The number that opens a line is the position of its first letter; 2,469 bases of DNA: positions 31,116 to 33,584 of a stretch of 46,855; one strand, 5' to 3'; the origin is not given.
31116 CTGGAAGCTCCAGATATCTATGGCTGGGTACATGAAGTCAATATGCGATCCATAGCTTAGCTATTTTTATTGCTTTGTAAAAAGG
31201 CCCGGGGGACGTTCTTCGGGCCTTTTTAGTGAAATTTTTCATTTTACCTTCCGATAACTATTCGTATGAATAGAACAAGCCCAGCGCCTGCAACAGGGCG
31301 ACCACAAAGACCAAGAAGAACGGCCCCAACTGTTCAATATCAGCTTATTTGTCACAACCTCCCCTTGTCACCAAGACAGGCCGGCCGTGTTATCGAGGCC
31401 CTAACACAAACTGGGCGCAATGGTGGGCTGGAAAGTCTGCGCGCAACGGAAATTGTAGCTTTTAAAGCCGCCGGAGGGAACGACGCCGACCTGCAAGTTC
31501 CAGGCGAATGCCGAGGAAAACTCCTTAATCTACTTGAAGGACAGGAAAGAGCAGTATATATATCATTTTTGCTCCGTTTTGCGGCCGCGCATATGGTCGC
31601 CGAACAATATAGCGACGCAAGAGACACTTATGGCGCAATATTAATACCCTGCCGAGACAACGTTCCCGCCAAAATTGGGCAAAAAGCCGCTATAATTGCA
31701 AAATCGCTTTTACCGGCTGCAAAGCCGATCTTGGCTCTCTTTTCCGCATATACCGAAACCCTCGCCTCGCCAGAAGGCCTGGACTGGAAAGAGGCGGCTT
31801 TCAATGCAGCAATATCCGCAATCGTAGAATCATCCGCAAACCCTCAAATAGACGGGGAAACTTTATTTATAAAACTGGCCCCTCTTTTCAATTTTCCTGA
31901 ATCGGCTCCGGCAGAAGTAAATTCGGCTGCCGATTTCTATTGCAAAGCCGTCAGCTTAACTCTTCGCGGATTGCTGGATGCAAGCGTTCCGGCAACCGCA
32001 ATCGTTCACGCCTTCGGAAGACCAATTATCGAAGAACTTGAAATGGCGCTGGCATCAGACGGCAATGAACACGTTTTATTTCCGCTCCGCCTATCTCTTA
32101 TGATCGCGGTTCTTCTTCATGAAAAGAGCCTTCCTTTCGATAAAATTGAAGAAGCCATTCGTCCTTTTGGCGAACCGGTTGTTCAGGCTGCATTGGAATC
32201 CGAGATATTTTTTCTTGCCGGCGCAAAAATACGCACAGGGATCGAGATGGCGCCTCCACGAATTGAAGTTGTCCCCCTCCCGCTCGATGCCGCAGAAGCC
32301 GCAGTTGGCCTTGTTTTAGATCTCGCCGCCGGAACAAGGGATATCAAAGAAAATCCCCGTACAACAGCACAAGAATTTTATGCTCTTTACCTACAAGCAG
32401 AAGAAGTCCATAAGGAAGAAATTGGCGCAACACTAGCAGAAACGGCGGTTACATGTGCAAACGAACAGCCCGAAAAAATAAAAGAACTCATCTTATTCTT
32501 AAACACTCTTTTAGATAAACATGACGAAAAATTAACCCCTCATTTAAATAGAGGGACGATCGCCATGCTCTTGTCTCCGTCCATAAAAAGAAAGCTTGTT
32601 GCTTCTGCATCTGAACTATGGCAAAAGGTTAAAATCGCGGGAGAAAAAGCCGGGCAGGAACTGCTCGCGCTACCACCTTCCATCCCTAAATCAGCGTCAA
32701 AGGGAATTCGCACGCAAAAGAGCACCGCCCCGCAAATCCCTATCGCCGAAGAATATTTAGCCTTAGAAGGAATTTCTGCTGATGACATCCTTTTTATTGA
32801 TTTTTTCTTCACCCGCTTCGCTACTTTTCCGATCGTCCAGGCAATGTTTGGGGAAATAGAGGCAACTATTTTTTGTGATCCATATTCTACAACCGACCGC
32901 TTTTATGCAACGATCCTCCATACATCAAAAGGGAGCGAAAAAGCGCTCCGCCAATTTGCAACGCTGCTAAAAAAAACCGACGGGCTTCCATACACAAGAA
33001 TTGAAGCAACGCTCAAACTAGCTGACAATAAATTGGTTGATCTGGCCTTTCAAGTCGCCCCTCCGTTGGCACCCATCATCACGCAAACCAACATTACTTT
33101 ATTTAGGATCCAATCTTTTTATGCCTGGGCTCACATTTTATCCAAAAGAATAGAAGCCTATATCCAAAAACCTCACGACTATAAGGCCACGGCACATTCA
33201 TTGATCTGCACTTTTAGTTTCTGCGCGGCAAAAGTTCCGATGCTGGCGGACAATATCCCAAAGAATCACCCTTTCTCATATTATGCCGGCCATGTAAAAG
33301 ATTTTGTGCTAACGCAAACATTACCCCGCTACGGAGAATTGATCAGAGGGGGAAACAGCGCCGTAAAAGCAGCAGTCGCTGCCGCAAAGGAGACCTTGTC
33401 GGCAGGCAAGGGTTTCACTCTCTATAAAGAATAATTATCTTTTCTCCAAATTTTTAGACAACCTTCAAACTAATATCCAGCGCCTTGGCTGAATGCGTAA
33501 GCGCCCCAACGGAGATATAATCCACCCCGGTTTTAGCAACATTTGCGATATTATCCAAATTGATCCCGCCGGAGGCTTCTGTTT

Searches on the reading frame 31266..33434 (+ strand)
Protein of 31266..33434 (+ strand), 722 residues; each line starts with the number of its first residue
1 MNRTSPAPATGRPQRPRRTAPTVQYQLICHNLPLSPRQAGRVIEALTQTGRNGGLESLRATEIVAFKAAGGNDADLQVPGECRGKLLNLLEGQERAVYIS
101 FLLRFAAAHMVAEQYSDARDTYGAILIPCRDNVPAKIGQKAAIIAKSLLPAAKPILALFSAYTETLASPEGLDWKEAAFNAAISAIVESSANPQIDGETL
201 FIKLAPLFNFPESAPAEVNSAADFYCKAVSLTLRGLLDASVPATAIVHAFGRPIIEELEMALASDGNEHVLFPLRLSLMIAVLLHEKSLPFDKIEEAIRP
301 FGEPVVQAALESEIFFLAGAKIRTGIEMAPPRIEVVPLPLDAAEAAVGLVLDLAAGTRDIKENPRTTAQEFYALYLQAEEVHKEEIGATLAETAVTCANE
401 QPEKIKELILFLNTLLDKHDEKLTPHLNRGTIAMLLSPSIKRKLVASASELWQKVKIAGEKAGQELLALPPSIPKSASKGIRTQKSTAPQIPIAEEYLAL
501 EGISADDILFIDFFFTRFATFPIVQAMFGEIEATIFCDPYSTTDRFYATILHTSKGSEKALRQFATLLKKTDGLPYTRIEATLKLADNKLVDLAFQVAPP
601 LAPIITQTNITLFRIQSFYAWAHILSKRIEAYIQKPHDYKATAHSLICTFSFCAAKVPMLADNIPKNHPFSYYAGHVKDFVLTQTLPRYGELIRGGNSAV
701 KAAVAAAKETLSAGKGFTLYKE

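Call 72: search_protein_families(library=pfam, proteins=[window:31266-33434:+], max_evalue=0.001)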
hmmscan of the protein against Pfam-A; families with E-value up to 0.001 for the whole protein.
window:31266-33434:+ (722 aa): 0 families

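Call 80: find_encoding_contigs(protein=window:31266-33434:+, flank=10000, max_places=2)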
Protein window:31266-33434:+ (722 aa): 1 contig read that carries it; 1 place shown.
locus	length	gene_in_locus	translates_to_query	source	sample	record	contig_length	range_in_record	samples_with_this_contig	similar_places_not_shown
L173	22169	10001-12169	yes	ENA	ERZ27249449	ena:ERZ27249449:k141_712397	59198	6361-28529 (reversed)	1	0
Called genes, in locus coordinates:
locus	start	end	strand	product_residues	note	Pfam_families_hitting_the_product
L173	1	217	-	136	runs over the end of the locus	PF00436:SSB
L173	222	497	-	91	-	PF00436:SSB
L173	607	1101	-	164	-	PF01250:Ribosomal_S6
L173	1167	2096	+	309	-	PF13505:OMP_b-brl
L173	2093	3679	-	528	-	PF00009:GTP_EFTU, PF01926:MMR_HSR1 (weak), PF03144:GTP_EFTU_D2 (faint), PF22042:EF-G_D2, PF16658:RF3_C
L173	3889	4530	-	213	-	PF01612:DNA_pol_A_exo1 (faint), PF00929:RNase_T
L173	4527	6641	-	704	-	PF00580:UvrD-helicase, PF13245:AAA_19, PF13604:AAA_30 (faint), PF13361:UvrD_C, PF13538:UvrD_C_2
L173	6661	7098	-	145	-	PF02308:MgtC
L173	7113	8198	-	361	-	PF01926:MMR_HSR1, PF02421:FeoB_N, PF06071:YchF-GTPase_C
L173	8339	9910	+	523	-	PF01063:Aminotran_4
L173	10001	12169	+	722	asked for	-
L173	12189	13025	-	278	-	PF02749:QRPTase_N, PF01729:QRPTase_C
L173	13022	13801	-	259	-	PF01148:CTP_transf_1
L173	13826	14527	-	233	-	PF01255:Prenyltransf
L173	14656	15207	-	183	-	PF01765:RRF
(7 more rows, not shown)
